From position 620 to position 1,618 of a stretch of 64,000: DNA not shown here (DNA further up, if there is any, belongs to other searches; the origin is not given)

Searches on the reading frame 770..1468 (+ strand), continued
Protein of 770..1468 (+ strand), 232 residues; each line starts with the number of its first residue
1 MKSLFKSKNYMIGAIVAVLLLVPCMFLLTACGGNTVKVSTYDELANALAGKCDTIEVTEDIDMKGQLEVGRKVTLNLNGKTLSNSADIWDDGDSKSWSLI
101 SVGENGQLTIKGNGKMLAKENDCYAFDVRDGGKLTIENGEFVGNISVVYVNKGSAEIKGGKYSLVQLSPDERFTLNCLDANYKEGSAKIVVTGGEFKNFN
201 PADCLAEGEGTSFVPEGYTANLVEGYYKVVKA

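Call 57: list_cluster_members(proteins=[window:770-1468:+, P0075, P0082, P0083])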
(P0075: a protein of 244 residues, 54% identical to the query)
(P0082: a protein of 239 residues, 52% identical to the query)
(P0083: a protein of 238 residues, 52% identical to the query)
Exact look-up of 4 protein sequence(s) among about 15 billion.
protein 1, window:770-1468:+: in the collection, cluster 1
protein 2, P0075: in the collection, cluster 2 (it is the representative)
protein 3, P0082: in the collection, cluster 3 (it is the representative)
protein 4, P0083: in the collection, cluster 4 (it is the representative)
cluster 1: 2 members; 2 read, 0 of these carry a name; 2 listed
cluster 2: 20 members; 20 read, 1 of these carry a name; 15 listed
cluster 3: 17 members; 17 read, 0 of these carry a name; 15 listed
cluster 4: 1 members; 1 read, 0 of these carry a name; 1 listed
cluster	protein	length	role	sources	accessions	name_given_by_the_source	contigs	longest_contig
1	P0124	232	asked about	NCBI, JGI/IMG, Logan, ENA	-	-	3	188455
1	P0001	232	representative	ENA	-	-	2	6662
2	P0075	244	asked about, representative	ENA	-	-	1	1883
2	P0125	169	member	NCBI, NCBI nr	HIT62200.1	MAG TPA: hypothetical protein IAC38_01960 [Candidatus Caccovivens faecavium] | hypothetical protein [Candidatus Caccovivens faecavium]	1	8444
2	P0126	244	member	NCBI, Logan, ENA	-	-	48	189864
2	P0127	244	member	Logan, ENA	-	-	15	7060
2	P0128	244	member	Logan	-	-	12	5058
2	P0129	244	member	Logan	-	-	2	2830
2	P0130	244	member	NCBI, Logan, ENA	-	-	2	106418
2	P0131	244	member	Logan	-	-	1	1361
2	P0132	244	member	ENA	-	-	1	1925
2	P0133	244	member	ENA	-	-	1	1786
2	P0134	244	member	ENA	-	-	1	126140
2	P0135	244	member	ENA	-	-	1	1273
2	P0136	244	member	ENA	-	-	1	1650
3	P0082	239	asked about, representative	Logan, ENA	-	-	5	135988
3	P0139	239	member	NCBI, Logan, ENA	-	-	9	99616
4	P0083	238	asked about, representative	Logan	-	-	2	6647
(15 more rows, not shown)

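Call 58: find_encoding_contigs(protein=P0126, flank=2000, max_places=10)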
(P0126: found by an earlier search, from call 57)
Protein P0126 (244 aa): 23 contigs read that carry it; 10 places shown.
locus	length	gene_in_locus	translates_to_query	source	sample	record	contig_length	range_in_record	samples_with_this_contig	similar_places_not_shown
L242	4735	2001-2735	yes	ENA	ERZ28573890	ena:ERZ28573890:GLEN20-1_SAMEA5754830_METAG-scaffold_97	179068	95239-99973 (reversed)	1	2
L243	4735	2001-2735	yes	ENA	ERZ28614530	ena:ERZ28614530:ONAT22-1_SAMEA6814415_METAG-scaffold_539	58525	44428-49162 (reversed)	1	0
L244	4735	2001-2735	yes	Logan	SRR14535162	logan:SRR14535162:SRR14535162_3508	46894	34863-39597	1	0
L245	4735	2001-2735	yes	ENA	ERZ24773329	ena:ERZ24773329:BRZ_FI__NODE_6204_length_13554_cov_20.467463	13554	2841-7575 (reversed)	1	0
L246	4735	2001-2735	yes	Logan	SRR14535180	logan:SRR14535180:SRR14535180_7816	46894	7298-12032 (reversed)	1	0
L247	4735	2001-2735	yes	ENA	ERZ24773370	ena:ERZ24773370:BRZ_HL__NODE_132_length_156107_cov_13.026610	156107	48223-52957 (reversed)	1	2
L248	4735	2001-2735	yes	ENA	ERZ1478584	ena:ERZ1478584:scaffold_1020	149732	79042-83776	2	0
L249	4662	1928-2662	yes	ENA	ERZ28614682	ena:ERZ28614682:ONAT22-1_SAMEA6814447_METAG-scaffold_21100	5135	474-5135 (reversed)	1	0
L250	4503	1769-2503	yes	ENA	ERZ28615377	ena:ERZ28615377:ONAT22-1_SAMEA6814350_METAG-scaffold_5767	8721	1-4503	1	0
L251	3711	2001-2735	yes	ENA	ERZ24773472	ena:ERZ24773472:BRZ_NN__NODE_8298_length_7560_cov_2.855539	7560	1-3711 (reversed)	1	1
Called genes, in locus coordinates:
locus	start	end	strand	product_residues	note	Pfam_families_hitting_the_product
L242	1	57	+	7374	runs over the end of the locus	-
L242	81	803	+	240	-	PF04002:RadC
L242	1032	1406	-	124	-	-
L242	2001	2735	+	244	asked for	-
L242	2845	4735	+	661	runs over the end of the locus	PF00270:DEAD (faint), PF04851:ResIII, PF17757:UvrB_inter, PF27431:UvrB_3rd, PF00271:Helicase_C, PF12344:UvrB, PF02151:UVR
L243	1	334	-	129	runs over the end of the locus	-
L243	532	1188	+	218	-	PF01520:Amidase_3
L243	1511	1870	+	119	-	-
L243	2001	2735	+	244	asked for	-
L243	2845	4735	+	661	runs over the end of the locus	PF00270:DEAD (faint), PF04851:ResIII, PF17757:UvrB_inter, PF27431:UvrB_3rd, PF00271:Helicase_C, PF12344:UvrB, PF02151:UVR (weak)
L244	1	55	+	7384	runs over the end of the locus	-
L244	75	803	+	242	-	PF04002:RadC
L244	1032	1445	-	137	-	-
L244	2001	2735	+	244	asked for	-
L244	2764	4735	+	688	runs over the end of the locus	PF04851:ResIII, PF00270:DEAD (weak), PF17757:UvrB_inter, PF27431:UvrB_3rd, PF00271:Helicase_C, PF12344:UvrB, PF02151:UVR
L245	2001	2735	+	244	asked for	-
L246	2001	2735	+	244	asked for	-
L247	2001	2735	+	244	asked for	-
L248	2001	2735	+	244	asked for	-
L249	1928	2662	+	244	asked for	-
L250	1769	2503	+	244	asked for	-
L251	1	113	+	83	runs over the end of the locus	-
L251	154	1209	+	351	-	PF01966:HD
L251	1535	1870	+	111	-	PF00579:tRNA-synt_1b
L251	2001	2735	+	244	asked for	-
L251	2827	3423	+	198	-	PF00579:tRNA-synt_1b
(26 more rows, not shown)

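Call 71: find_encoding_contigs(protein=P0139, flank=1200, max_places=10)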
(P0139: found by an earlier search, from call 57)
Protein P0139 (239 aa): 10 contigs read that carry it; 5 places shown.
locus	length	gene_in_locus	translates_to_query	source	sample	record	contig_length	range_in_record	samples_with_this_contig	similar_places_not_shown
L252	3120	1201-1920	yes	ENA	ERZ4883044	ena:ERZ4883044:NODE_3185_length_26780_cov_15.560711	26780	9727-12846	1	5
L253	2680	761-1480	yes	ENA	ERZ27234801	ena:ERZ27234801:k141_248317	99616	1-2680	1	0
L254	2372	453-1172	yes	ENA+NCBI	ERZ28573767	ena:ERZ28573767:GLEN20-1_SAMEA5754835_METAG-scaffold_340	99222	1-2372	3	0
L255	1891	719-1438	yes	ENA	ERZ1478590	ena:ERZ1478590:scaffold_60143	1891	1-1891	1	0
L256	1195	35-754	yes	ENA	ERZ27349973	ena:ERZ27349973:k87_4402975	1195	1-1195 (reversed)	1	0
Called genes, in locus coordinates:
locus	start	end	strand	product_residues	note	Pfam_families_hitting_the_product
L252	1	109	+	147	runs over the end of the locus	PF01989:AcnX_swivel_put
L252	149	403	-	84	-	-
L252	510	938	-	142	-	PF00011:HSP20, PF17886:ArsA_HSP20 (faint)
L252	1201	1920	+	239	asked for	-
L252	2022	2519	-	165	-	PF17032:Zn_ribbon_15 (faint), PF13248:Zn_ribbon_3 (faint), PF12773:DZR, PF13240:Zn_Ribbon_1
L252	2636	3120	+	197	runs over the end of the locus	-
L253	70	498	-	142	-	PF00011:HSP20, PF17886:ArsA_HSP20 (faint)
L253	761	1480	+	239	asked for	-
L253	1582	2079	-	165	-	PF17032:Zn_ribbon_15 (faint), PF13248:Zn_ribbon_3 (faint), PF12773:DZR, PF13240:Zn_Ribbon_1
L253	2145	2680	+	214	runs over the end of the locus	-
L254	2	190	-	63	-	?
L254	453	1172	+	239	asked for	-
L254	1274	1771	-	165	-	PF17032:Zn_ribbon_15 (faint), PF13248:Zn_ribbon_3 (faint), PF12773:DZR, PF13240:Zn_Ribbon_1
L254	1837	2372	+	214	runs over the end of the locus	-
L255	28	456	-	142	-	PF00011:HSP20, PF17886:ArsA_HSP20 (faint)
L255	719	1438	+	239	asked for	-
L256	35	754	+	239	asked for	-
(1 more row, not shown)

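Call 72: find_encoding_contigs(protein=P0127, flank=1200, max_places=10)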
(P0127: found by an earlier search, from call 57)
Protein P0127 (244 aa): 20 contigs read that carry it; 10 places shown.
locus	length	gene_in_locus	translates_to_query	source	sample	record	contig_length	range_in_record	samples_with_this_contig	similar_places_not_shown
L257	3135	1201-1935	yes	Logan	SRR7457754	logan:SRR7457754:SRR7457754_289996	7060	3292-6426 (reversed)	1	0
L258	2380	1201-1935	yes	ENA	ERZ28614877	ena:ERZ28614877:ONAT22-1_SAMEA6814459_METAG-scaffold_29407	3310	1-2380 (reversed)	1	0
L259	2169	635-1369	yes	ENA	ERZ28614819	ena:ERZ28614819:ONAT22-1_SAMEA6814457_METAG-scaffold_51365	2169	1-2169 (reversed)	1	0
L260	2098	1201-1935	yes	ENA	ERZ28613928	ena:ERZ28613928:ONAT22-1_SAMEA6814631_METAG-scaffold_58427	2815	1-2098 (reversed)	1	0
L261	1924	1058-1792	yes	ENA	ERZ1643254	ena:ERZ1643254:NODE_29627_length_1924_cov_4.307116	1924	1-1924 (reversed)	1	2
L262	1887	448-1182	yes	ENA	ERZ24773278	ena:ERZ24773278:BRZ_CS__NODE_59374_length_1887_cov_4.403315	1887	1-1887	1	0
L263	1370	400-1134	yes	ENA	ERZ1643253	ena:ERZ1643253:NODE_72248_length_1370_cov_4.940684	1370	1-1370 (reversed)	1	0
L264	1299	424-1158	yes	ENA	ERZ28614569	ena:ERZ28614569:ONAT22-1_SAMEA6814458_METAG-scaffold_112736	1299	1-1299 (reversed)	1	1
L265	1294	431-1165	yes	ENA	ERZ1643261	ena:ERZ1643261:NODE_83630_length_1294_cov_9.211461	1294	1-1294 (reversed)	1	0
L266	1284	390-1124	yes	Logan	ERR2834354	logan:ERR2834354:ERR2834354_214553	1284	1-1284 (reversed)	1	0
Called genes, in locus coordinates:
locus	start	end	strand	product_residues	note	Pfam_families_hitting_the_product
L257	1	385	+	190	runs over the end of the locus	PF01520:Amidase_3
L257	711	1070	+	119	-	-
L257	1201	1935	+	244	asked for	-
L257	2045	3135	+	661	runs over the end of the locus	PF00270:DEAD (faint), PF04851:ResIII, PF17757:UvrB_inter, PF27431:UvrB_3rd, PF00271:Helicase_C, PF12344:UvrB, PF02151:UVR (weak)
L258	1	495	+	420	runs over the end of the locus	PF00587:tRNA-synt_2b, PF03129:HGTP_anticodon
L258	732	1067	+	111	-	PF00579:tRNA-synt_1b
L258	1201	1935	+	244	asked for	-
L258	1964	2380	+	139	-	?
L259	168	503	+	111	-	PF00579:tRNA-synt_1b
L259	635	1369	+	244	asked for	-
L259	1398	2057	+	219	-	PF00579:tRNA-synt_1b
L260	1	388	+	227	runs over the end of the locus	PF01520:Amidase_3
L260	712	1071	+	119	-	-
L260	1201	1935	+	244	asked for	-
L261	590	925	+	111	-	PF00579:tRNA-synt_1b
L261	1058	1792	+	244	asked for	-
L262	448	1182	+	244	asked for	-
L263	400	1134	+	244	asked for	-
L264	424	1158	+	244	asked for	-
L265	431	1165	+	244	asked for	-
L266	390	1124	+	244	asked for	-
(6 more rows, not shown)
